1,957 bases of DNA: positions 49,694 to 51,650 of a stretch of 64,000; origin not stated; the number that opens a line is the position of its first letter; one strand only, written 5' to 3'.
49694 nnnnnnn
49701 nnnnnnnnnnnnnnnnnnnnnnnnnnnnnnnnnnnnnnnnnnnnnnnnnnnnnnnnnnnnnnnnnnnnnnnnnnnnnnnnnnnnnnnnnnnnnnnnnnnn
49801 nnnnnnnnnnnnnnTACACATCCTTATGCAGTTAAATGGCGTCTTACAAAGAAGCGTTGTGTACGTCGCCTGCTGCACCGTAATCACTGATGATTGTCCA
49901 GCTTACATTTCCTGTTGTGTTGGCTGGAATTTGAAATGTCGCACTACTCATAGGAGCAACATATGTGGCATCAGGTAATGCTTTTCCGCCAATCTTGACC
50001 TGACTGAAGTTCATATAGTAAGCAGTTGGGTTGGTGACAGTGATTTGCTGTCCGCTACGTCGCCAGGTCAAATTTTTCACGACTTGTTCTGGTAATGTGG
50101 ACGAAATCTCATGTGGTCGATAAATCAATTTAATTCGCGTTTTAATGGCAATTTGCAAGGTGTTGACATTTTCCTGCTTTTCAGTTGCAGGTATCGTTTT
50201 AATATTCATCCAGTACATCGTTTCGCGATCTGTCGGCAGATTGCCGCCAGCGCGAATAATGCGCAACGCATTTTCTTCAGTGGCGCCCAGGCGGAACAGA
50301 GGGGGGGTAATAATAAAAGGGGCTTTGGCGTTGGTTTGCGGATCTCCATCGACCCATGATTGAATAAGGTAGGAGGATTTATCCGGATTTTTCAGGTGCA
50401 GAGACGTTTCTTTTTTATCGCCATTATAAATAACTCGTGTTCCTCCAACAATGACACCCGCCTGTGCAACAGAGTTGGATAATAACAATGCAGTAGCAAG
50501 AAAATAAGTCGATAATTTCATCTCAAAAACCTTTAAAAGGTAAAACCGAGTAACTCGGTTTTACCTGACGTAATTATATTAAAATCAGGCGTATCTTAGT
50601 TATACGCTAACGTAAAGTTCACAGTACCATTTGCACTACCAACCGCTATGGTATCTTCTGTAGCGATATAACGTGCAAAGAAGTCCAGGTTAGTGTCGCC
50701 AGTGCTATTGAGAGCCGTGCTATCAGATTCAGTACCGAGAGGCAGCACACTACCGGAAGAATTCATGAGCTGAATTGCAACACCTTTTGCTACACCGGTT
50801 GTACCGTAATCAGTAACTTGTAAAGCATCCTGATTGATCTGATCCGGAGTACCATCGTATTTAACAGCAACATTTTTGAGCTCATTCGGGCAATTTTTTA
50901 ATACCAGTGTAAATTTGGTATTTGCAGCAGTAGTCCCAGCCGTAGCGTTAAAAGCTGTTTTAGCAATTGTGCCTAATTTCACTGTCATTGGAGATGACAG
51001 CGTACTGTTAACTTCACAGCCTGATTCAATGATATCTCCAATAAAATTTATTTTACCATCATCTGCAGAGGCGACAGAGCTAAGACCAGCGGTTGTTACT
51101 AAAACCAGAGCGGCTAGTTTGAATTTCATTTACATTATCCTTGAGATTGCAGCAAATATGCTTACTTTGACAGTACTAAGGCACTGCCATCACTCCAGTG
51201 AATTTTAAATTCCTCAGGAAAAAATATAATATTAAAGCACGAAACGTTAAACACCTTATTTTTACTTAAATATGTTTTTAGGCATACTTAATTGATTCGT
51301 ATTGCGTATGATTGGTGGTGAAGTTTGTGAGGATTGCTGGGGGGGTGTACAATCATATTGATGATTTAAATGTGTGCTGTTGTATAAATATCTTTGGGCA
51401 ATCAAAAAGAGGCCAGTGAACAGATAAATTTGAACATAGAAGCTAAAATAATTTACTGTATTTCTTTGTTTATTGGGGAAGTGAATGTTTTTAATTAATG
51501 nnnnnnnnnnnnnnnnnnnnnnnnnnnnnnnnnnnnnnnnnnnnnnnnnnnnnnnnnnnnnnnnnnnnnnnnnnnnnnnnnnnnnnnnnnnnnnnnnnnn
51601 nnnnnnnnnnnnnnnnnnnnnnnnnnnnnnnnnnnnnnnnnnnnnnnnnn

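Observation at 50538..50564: Perfect stem-loop attenuator between the major pilin and chaperone genes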

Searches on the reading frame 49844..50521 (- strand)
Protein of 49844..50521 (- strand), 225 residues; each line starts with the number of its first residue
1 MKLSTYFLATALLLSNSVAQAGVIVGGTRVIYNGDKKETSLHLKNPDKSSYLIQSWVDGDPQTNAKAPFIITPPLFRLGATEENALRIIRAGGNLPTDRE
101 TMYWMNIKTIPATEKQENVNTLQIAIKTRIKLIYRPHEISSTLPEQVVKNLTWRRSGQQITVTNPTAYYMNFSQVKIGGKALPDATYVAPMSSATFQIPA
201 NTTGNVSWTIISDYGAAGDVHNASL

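Call 4: search_protein_families(library=pfam, proteins=[window:49844-50521:-])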
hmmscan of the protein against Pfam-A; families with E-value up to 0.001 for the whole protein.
window:49844-50521:- (225 aa): 2 families
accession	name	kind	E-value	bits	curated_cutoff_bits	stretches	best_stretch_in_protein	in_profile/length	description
PF00345.26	PapD_N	-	1.8e-43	148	23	1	22-139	1-125/126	Pili and flagellar-assembly chaperone, PapD N-terminal domain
PF02753.23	PapD_C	-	5e-14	52.8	22.8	1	162-217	1-61/63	Pili assembly chaperone PapD, C-terminal domain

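Call 9: find_related_loci(query=window:49844-50521:-, collection=genome_contigs, flank=4000)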
Query window:49844-50521:- (225 aa) in genome_contigs; peptide patterns used: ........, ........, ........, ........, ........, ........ (x = any residue, [..] = any of these).
15 stretches matched a pattern; 2 encode a relative of the query (tblastn E <= 1e-3); 2 distinct loci.
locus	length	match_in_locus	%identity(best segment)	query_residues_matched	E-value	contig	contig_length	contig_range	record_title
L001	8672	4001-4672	63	1-225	3e-98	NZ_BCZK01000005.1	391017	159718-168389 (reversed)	Klebsiella oxytoca NBRC 105695, whole genome shotgun sequence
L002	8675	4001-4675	56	1-225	2e-87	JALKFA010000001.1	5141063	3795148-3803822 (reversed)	UNVERIFIED_ORG: Buttiauxella agrestis ATCC 33320 strain DSM 4586 Ga0454260_01, whole genome shotgun sequence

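Call 18: find_homologous_proteins(query=window:49844-50521:-, max_evalue=1e-40)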
Query window:49844-50521:- (225 aa): 2183 proteins with E <= 1e-40 among 2844 candidates; the best 120 are listed.
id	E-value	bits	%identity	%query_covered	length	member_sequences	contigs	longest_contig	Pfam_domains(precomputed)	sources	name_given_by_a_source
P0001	3.4e-144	496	100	100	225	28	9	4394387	PF00345.27,PF02753.24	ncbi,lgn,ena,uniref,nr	ncbi:gram-negative pili assembly chaperone, C-terminal domain protein [Escherichia coli 1-176-05_S3_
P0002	4.8e-99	348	70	100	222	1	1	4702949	PF00345.27,PF02753.24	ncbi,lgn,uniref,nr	ncbi:fimbria/pilus periplasmic chaperone [[Enterobacter] lignolyticus]|uniref:Long polar fimbrial ch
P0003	2.1e-98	346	70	100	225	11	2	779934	PF00345.27,PF02753.24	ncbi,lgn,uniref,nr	ncbi:fimbrial biogenesis chaperone [Klebsiella aerogenes]|uniref:fimbrial biogenesis chaperone n=1 T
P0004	9.0e-98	344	69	98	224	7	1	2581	PF00345.27,PF02753.24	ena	-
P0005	3.3e-97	342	68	100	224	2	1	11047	PF00345.27,PF02753.24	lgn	-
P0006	1.1e-96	340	70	98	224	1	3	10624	PF00345.27,PF02753.24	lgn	-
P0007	1.7e-96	340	67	99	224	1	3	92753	PF00345.27,PF02753.24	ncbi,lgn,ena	-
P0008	2.4e-96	339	67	100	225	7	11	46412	PF00345.27,PF02753.24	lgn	-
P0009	3.1e-96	339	68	100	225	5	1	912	PF00345.27,PF02753.24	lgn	-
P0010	4.2e-96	339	67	99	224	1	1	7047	PF00345.27,PF02753.24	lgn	-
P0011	4.9e-96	338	68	100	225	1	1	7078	PF00345.27,PF02753.24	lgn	-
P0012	6.0e-96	338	68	100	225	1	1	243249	PF00345.27,PF02753.24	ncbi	ncbi:fimbrial biogenesis chaperone [Klebsiella aerogenes]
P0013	5.6e-95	335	69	100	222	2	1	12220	PF00345.27,PF02753.24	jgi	-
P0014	5.9e-95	335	68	100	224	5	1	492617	PF00345.27,PF02753.24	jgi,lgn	-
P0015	2.1e-94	333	66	100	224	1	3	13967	PF00345.27,PF02753.24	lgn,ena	-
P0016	4.1e-94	332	66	97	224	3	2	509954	PF00345.27,PF02753.24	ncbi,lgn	ncbi:TPA: fimbria/pilus periplasmic chaperone [Citrobacter gillenii]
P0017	1.0e-93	331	68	100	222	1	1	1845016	PF00345.27,PF02753.24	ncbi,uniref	ncbi:fimbrial biogenesis chaperone [Pseudocitrobacter cyperus]|uniref:Fimbria/pilus periplasmic chap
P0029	1.1e-91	324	64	100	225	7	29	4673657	PF00345.27,PF02753.24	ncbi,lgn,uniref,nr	ncbi:molecular chaperone [Salmonella enterica]|uniref:Chaperone protein FimC n=1 Tax=Salmonella ente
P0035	6.3e-91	322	65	97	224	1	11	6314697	PF00345.27,PF02753.24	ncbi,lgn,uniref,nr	ncbi:long polar fimbrial chaperone LpfB [Klebsiella huaxiensis]|uniref:Fimbria/pilus periplasmic cha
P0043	2.9e-90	320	64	99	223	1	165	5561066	PF00345.27,PF02753.24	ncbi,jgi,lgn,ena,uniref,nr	ncbi:TPA: fimbria/pilus periplasmic chaperone [Citrobacter braakii]|jgi:P pilus assembly chaperone P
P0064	1.0e-87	311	65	95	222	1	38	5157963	PF00345.27,PF02753.24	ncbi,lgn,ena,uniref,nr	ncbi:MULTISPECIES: fimbria/pilus periplasmic chaperone [Kluyvera]|uniref:fimbrial biogenesis chapero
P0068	1.5e-87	311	62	100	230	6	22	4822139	PF00345.27,PF02753.24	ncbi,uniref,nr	ncbi:molecular chaperone [Salmonella enterica subsp. enterica]|uniref:Long polar fimbrial chaperone 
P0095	1.2e-81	291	60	93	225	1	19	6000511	PF00345.27,PF02753.24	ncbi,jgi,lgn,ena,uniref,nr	ncbi:fimbrial biogenesis chaperone [Serratia fonticola]|jgi:P pilus assembly chaperone PapD|uniref:C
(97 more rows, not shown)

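Call 20: find_encoding_contigs(protein=P0001, flank=3000, max_places=10)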
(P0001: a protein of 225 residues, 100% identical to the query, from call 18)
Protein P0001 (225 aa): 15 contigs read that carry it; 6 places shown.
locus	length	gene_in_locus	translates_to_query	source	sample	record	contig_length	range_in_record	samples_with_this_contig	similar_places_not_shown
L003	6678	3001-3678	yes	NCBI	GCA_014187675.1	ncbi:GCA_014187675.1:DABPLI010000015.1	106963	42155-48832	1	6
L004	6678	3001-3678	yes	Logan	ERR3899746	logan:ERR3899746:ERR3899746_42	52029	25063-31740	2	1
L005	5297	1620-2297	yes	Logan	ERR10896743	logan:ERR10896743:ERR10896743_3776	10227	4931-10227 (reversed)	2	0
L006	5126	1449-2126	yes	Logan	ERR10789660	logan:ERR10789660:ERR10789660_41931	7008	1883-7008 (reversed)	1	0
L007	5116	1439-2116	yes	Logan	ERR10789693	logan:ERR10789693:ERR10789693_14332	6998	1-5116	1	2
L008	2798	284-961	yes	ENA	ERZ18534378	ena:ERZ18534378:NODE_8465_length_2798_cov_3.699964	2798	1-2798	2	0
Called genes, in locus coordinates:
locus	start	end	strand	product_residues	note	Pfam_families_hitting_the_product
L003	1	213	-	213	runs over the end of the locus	PF02223:Thymidylate_kin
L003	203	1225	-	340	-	PF02618:YceG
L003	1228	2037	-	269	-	PF01063:Aminotran_4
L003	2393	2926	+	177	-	PF00419:Fimbrial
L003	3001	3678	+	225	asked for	PF00345:PapD_N, PF02753:PapD_C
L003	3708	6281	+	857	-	PF13954:PapC_N, PF00577:Usher, PF13953:PapC_C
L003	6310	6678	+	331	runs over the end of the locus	-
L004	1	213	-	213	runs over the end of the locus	PF02223:Thymidylate_kin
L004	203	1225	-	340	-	PF02618:YceG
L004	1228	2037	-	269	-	PF01063:Aminotran_4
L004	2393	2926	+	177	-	PF00419:Fimbrial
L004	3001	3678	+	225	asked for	PF00345:PapD_N, PF02753:PapD_C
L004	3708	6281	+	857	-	PF13954:PapC_N, PF00577:Usher, PF13953:PapC_C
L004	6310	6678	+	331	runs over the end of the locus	-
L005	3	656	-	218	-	?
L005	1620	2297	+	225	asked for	PF00345:PapD_N, PF02753:PapD_C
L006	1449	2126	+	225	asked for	PF00345:PapD_N, PF02753:PapD_C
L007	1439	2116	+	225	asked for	PF00345:PapD_N, PF02753:PapD_C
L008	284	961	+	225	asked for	PF00345:PapD_N, PF02753:PapD_C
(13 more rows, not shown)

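Call 21: find_encoding_contigs(protein=P0002, flank=2500, max_places=1)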
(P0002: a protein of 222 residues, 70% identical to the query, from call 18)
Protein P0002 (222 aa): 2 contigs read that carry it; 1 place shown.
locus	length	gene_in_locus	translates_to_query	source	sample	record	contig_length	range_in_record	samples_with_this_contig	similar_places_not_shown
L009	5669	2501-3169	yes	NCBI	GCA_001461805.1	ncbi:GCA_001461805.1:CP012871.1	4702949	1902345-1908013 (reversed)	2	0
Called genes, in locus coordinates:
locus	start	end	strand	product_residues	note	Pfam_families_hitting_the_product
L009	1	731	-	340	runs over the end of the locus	PF02618:YceG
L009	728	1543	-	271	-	PF01063:Aminotran_4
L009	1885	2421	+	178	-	PF00419:Fimbrial, PF16970:FimA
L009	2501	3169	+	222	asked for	PF00345:PapD_N, PF02753:PapD_C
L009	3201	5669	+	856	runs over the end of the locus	PF13954:PapC_N, PF00577:Usher, PF13953:PapC_C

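Call 22: find_encoding_contigs(protein=P0003, flank=2500, max_places=1)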
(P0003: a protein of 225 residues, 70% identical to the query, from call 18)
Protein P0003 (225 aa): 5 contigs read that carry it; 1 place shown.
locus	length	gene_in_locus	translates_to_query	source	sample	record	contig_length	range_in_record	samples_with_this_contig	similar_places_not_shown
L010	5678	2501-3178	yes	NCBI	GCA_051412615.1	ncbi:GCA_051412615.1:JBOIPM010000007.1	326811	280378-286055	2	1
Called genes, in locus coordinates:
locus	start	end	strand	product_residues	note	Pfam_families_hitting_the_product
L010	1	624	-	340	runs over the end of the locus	PF02618:YceG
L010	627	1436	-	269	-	PF01063:Aminotran_4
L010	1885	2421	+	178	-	PF00419:Fimbrial, PF16970:FimA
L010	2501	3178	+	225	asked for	PF00345:PapD_N, PF02753:PapD_C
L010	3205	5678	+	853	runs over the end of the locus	PF13954:PapC_N, PF00577:Usher, PF13953:PapC_C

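Call 23: find_encoding_contigs(protein=P0016, flank=2500, max_places=1)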
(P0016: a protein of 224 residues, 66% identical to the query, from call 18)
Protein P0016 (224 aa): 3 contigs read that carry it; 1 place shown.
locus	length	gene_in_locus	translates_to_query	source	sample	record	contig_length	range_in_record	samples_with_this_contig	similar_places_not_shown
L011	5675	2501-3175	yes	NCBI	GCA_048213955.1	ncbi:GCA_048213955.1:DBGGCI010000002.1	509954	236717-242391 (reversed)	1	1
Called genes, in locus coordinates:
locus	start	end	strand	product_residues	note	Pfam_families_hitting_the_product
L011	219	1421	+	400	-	PF00083:Sugar_tr, PF07690:MFS_1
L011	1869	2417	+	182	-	PF00419:Fimbrial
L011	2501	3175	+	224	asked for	PF00345:PapD_N, PF02753:PapD_C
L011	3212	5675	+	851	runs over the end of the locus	PF13954:PapC_N, PF00577:Usher, PF13953:PapC_C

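Call 24: find_encoding_contigs(protein=P0017, flank=2500, max_places=1)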
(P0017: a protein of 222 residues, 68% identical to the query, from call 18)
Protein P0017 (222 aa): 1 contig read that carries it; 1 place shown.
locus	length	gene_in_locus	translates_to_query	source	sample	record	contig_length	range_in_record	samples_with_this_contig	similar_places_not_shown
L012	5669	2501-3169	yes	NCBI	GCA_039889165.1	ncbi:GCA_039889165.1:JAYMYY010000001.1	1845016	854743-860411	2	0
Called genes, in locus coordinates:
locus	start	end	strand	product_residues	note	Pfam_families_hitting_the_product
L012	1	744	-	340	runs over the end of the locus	PF02618:YceG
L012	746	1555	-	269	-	PF01063:Aminotran_4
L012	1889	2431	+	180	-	PF00419:Fimbrial, PF16970:FimA (weak)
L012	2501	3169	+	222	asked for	PF00345:PapD_N, PF02753:PapD_C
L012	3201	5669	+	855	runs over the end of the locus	PF13954:PapC_N, PF00577:Usher, PF13953:PapC_C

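Call 25: find_encoding_contigs(protein=P0029, flank=2500, max_places=1)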
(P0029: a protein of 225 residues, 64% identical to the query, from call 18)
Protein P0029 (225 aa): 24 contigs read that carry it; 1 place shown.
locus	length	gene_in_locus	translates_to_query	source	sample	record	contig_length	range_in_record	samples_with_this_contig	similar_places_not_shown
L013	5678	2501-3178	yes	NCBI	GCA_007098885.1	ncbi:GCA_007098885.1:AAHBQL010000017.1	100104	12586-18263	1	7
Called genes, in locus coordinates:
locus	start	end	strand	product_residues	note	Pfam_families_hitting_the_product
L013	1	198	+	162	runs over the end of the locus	PF02357:NusG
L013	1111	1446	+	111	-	PF05717:TnpB_IS66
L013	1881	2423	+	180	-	PF00419:Fimbrial, PF16970:FimA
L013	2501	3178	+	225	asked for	PF00345:PapD_N, PF02753:PapD_C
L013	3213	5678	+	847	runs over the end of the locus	PF13954:PapC_N, PF00577:Usher, PF13953:PapC_C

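Call 26: find_encoding_contigs(protein=P0035, flank=2500, max_places=1)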
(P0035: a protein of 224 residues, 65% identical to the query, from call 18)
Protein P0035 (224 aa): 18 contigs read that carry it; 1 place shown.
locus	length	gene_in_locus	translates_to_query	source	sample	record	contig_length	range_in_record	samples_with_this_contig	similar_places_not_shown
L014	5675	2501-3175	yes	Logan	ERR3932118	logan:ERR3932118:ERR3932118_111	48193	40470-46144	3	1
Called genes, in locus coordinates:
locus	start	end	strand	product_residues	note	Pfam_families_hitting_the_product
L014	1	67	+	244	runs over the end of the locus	PF00392:GntR, PF13545:HTH_Crp_2 (faint), PF08279:HTH_11 (faint)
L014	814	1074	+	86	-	-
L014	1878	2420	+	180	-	PF00419:Fimbrial, PF16970:FimA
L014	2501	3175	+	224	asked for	PF00345:PapD_N, PF02753:PapD_C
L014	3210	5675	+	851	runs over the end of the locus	PF13954:PapC_N, PF00577:Usher, PF13953:PapC_C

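Call 27: find_encoding_contigs(protein=P0043, flank=2500, max_places=1)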
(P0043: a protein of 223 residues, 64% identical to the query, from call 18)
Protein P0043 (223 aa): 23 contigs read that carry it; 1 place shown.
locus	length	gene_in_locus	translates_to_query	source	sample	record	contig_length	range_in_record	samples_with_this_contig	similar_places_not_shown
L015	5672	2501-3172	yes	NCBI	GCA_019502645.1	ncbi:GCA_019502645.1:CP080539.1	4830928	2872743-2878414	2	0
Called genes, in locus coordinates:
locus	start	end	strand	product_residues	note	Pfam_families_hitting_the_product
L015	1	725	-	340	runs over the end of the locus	PF02618:YceG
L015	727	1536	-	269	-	PF01063:Aminotran_4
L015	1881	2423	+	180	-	PF00419:Fimbrial, PF16970:FimA (weak)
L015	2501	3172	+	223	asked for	PF00345:PapD_N, PF02753:PapD_C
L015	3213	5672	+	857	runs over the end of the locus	PF13954:PapC_N, PF00577:Usher, PF13953:PapC_C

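Call 28: find_encoding_contigs(protein=P0064, flank=2500, max_places=1)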
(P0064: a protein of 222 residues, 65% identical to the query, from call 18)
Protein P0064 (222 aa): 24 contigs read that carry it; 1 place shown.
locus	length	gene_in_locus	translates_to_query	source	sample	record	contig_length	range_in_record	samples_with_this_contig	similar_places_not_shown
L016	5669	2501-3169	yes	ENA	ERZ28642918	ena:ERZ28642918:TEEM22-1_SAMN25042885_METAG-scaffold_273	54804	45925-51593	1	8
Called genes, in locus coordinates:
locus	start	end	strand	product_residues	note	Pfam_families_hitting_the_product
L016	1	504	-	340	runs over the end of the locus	PF02618:YceG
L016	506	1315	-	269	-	PF01063:Aminotran_4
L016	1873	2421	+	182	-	PF00419:Fimbrial, PF16970:FimA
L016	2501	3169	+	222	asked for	PF00345:PapD_N, PF02753:PapD_C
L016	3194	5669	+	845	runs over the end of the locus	PF13954:PapC_N, PF00577:Usher, PF13953:PapC_C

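Call 29: find_encoding_contigs(protein=P0095, flank=2500, max_places=1)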
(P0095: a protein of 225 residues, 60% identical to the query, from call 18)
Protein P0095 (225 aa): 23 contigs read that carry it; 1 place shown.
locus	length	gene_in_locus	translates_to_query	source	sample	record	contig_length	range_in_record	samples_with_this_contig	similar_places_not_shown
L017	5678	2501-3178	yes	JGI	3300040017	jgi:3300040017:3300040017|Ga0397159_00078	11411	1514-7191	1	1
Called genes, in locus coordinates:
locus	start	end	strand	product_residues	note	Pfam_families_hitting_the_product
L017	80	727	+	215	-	PF00196:GerE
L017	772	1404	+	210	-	PF15977:HTH_46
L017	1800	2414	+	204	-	PF00419:Fimbrial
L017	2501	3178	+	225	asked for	PF00345:PapD_N, PF02753:PapD_C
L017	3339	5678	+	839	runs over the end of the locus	PF13954:PapC_N, PF00577:Usher, PF13953:PapC_C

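Call 30: find_encoding_contigs(protein=P0068, flank=2500, max_places=1)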
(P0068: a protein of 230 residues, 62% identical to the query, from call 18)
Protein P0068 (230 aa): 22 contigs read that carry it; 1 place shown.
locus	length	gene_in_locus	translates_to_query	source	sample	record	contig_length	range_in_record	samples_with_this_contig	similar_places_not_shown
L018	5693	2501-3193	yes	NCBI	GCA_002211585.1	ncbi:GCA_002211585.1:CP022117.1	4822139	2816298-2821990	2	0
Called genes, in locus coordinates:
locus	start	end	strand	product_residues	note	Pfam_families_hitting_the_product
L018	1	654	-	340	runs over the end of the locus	PF02618:YceG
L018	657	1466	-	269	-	PF01063:Aminotran_4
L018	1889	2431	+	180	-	PF00419:Fimbrial, PF16970:FimA (weak)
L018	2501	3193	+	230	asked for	PF00345:PapD_N, PF02753:PapD_C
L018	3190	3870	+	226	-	PF13954:PapC_N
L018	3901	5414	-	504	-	PF01527:HTH_Tnp_1 (weak), PF13384:HTH_23 (faint), PF13551:HTH_29 (faint), PF01527:HTH_Tnp_1, PF13610:DDE_Tnp_IS240 (faint), PF13565:HTH_32 (weak), PF00665:rve, PF13683:rve_3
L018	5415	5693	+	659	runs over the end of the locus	PF00577:Usher, PF13953:PapC_C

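Call 59: search_protein_families(library=ncbifam, proteins=[window:49844-50521:-], max_evalue=0.01)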
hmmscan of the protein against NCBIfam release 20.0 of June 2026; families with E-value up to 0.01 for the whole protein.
window:49844-50521:- (225 aa): 20 families
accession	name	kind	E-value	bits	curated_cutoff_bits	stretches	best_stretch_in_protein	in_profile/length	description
NF011823.0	PRK15295.1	equivalog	1.6e-79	266.3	309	1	9-224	8-226/227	fimbrial assembly chaperone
NF011827.0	PRK15299.1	equivalog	7.4e-67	225.1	375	1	12-222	12-224/227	fimbrial chaperone protein StiB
NF011755.1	PRK15208.1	exception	2.9e-56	190.4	360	1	9-220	7-219/225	long polar fimbrial biogenesis chaperone LpfB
NF011742.0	PRK15195.1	equivalog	3.6e-54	183.4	327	1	9-225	12-229/230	type 1 fimbria chaperone FimC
NF011818.0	PRK15290.1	equivalog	1e-52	179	317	1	5-219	21-237/243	fimbrial chaperone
NF011770.1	PRK15224.1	exception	9.1e-49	166.2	475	1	12-217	28-237/246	pili assembly chaperone SafB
NF007398.0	PRK09926.1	equivalog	2.2e-46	158.4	285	1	5-219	10-241/246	fimbrial chaperone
NF011735.0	PRK15188.1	equivalog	2e-41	141.8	365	1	7-218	13-220/228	fimbrial chaperone protein BcfB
NF011758.0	PRK15211.1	equivalog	1.7e-40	138.7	248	1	6-219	8-226/230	fimbrial chaperone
NF011739.0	PRK15192.1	equivalog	3.4e-37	128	296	1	11-216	12-221/234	pili/flagellar-assembly chaperone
NF008483.0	PRK11385.1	equivalog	1.1e-34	119.7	357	1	7-216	12-226/236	fimbrial chaperone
NF011764.0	PRK15218.1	equivalog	2.2e-33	115.5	372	1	11-215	8-215/226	fimbrial assembly chaperone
NF011789.1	PRK15253.1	exception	4.8e-31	107.9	500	1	9-216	9-218/227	fimbrial biogenesis chaperone StcB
NF011813.0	PRK15285.1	equivalog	9.8e-30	104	447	1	1-216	2-227/250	fimbrial chaperone StfD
NF011782.0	PRK15246.1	equivalog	1.8e-29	102.6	277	1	12-217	20-232/252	fimbrial assembly chaperone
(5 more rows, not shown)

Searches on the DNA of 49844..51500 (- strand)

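Call 3: search_dna_similar(query=window:50400-50750:-, collection=ecoli_genomes, mode=near, max_rows=10)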
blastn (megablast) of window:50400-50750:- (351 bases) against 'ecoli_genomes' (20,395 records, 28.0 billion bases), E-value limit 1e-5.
No match.

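Call 32: search_rna_families(source=window, start=50300, end=51500, threshold=evalue, max_evalue=10)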
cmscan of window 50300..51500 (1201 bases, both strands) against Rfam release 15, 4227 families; matches with E-value up to 10: 5.
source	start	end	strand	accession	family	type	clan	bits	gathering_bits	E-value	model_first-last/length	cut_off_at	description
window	51016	51068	-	RF00049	SNORD36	Gene; snRNA; snoRNA; CD-box;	CL00051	18.9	30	6.1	1-77/77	no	Small nucleolar RNA SNORD36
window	51175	51281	-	RF01295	SCARNA7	Gene; snRNA; snoRNA; scaRNA;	-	16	65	0.2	1-330/330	no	Small Cajal body-specific RNA 7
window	50498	50565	+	RF00125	IS128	Gene; sRNA;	-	14.9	80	3.5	124-198/209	no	IS128 RNA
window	50303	50332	-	RF01101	TLS-PK6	Cis-reg;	-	14.8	44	7.9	1-40/40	no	Pseudoknot of tRNA-like structure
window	50513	50634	+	RF02634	EF3314_EF3315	Gene; sRNA;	-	14.4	100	1.9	1-141/141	no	Enterococcus sRNA EF3314_EF3315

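Call 51: search_dna_similar(query=window:49844-51129:-, collection=ecoli_genomes, mode=distant, max_rows=12, rows=spread)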
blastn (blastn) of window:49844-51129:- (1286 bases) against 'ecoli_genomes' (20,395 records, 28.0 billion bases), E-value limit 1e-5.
No match.

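Call 65: search_rna_families(sources=[L001, L002, L009, L010, L011, L012, L013, L014, L015, L016, L017, L018], threshold=gathering)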
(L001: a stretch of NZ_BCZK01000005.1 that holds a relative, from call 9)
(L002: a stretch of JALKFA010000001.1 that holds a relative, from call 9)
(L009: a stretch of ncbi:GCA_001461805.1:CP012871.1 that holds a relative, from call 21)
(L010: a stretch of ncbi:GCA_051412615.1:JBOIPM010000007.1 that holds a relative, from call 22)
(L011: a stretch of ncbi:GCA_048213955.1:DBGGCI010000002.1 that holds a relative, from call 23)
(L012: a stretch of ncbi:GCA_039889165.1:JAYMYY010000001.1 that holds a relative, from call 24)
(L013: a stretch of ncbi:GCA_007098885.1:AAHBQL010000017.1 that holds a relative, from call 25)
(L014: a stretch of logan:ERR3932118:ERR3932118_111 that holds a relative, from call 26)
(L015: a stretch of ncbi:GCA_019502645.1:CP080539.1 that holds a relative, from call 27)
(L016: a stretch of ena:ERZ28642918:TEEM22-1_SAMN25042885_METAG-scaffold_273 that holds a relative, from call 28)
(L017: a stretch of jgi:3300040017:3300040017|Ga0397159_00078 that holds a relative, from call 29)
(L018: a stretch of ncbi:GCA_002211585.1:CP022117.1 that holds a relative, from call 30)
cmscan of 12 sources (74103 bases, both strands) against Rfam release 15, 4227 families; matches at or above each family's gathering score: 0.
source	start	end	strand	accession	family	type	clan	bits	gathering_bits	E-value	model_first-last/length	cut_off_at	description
